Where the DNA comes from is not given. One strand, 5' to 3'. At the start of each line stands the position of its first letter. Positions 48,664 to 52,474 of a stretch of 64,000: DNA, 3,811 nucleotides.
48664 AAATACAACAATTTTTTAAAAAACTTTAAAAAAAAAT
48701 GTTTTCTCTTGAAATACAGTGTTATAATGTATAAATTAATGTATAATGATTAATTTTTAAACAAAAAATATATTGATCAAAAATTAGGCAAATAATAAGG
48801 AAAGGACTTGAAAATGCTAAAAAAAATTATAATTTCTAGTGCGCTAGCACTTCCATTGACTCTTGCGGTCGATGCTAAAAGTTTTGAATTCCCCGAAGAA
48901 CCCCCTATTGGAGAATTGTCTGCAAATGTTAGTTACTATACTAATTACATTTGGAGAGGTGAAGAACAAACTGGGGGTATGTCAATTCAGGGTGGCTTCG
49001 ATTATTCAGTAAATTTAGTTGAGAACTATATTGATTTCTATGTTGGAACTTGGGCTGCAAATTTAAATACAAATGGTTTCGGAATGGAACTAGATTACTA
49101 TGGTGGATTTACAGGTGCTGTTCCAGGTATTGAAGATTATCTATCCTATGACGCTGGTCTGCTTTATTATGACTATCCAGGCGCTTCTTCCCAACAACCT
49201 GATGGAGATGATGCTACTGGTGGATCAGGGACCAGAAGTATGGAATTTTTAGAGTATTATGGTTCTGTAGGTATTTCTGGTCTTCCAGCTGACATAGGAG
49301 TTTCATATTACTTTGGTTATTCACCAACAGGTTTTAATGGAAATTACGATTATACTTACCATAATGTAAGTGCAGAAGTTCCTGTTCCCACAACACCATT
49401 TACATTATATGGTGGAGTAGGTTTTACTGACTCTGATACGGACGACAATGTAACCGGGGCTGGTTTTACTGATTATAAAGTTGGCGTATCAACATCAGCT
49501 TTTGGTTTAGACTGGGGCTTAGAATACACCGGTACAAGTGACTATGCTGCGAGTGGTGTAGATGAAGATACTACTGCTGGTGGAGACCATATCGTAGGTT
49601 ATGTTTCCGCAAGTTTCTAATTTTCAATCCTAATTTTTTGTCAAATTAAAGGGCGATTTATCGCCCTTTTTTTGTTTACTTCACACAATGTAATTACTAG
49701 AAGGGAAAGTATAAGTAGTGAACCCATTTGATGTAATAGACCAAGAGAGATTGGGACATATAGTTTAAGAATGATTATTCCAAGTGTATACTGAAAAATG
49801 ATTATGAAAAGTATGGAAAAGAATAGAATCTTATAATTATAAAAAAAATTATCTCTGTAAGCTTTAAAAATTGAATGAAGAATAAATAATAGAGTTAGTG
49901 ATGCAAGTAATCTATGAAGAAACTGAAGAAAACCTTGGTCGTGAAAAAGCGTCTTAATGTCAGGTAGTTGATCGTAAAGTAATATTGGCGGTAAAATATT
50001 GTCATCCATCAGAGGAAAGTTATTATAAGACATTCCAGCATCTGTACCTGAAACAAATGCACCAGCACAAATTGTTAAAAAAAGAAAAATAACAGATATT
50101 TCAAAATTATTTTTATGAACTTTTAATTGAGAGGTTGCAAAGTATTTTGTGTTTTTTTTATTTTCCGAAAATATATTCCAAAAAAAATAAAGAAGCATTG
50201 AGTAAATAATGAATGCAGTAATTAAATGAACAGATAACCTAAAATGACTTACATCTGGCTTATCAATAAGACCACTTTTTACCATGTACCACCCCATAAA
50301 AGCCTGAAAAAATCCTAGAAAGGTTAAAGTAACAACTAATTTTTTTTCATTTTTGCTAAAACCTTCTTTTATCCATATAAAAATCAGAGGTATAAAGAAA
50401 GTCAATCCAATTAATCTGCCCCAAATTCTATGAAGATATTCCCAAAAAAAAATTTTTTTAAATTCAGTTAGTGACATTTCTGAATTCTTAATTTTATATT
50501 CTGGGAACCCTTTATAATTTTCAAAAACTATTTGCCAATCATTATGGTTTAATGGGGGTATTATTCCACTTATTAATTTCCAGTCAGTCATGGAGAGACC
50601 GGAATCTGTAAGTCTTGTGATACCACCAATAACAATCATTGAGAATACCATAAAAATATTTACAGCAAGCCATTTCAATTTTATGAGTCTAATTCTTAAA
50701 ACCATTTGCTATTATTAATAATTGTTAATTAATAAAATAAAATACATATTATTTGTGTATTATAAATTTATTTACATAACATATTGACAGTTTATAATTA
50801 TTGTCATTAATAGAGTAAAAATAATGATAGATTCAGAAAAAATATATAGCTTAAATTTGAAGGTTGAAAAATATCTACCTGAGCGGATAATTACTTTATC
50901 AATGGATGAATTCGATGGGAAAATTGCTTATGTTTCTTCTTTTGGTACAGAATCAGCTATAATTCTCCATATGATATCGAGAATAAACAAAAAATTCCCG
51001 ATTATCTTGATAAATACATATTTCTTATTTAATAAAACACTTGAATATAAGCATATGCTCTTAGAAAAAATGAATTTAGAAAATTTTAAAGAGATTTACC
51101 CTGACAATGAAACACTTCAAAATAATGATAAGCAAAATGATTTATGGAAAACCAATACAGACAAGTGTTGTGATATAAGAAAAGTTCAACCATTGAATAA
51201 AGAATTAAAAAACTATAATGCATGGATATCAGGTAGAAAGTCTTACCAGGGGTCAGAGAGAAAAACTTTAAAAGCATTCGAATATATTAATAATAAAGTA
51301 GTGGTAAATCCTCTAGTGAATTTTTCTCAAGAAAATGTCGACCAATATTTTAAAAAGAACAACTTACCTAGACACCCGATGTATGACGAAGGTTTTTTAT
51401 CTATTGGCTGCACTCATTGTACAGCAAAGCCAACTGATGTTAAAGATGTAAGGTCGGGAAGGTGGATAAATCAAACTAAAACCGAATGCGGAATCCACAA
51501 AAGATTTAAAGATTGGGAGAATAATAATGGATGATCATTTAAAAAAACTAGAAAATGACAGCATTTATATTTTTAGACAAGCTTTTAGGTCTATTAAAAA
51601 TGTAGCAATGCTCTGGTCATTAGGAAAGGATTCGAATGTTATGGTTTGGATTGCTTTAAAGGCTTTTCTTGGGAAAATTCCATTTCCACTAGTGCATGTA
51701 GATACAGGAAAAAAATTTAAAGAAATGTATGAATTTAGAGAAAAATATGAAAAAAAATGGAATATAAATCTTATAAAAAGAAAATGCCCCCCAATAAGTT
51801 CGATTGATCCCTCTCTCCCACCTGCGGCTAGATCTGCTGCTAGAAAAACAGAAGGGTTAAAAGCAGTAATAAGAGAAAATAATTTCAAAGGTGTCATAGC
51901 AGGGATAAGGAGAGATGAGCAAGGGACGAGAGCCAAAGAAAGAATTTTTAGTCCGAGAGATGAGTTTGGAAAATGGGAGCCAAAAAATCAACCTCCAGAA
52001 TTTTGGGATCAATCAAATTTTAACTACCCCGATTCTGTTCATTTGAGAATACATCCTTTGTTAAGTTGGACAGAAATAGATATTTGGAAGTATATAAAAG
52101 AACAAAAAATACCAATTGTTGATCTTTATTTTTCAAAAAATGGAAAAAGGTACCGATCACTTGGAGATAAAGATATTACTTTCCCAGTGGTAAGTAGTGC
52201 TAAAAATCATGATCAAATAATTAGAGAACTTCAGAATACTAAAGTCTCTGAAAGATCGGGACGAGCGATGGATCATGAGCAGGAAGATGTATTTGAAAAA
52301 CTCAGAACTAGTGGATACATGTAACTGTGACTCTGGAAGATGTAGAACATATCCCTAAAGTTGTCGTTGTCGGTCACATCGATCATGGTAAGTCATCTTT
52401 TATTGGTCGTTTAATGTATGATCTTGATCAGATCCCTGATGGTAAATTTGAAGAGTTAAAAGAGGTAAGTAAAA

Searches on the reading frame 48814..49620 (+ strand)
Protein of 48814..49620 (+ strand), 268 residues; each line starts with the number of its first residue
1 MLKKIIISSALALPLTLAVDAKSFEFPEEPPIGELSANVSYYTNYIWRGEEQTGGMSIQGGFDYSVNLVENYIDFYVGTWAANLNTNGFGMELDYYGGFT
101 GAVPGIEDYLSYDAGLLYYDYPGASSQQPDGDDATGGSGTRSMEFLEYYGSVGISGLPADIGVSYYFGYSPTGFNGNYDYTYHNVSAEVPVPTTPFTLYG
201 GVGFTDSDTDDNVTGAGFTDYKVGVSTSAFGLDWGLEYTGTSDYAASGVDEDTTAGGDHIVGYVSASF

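Call 21: search_protein_families(library=pfam, proteins=[window:48814-49620:+], max_evalue=0.00001)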
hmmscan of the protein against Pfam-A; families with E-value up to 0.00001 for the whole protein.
window:48814-49620:+ (268 aa): 1 family
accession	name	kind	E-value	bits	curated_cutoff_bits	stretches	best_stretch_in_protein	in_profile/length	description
PF09694.16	Gcw_chp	-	2.5e-23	83.7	24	1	34-268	9-230/230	Bacterial protein of unknown function (Gcw_chp)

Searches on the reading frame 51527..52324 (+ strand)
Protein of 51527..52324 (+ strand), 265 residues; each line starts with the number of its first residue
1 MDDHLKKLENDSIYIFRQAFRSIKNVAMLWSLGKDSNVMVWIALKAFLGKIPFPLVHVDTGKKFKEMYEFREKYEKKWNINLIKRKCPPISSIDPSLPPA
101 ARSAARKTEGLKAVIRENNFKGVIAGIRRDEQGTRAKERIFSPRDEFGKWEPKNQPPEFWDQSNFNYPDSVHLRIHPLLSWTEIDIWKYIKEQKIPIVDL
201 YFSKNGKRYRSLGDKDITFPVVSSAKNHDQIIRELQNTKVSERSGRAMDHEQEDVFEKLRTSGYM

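Call 21: search_protein_families(library=pfam, proteins=[window:51527-52324:+], max_evalue=0.00001)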
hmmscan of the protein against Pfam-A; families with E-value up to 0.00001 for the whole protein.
window:51527-52324:+ (265 aa): 1 family
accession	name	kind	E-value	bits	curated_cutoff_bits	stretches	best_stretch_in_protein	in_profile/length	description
PF01507.26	PAPS_reduct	-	1.3e-37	129.9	22.5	1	26-218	2-173/175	Phosphoadenosine phosphosulfate reductase domain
